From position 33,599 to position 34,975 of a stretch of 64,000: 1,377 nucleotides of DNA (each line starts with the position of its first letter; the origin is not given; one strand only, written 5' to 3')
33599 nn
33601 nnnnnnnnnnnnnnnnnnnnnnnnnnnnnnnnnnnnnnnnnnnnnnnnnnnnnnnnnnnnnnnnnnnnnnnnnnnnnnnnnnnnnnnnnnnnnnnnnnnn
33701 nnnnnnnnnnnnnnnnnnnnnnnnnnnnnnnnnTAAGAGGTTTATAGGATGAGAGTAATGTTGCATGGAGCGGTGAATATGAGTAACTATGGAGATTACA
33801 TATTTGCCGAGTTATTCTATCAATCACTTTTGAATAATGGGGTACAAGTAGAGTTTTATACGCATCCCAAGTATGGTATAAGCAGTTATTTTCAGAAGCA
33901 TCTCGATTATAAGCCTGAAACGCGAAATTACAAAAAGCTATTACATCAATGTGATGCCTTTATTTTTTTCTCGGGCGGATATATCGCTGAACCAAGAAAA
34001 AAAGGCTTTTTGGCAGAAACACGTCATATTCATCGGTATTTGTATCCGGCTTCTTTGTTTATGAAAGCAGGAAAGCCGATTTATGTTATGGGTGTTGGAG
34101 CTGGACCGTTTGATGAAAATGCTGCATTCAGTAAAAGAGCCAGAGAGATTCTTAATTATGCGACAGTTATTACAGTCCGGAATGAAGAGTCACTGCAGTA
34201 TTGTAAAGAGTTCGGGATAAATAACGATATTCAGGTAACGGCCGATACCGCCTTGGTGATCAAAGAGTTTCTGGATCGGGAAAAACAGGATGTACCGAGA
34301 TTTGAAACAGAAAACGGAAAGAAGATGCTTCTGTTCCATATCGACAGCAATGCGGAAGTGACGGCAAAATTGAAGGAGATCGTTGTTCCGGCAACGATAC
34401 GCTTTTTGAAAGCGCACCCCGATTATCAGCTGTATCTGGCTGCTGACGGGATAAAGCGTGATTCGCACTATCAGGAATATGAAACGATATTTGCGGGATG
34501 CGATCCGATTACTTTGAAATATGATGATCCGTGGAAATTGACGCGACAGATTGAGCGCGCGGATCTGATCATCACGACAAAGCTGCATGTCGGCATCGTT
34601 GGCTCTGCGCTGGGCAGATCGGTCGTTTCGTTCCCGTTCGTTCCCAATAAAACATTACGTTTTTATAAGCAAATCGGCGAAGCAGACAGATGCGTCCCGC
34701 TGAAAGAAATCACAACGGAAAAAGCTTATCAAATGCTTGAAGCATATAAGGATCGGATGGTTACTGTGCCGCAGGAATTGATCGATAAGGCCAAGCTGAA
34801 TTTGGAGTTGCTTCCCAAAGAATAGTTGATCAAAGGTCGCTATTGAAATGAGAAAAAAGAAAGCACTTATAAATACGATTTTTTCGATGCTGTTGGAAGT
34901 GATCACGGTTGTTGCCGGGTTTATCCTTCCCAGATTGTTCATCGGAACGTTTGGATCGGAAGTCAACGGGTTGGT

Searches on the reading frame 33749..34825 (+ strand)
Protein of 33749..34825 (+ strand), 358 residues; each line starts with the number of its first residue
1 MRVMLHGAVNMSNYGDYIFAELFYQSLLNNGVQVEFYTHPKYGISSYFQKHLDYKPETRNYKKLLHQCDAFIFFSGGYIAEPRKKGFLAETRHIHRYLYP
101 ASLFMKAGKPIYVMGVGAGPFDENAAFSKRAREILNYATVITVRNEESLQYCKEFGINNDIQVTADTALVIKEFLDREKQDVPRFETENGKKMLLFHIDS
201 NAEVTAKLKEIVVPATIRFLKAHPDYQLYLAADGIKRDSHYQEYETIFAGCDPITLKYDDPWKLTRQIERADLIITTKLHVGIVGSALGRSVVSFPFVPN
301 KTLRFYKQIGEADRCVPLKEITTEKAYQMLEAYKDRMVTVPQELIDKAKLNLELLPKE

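Call 52: search_protein_families(library=pfam, proteins=[window:33749-34825:+], max_evalue=0.00001)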
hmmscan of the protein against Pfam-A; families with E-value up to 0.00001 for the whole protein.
window:33749-34825:+ (358 aa): 1 family
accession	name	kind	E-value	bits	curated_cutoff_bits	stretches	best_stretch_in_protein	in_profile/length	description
PF04230.19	PS_pyruv_trans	-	7.4e-32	111.8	25.3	1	13-295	1-276/280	Polysaccharide pyruvyl transferase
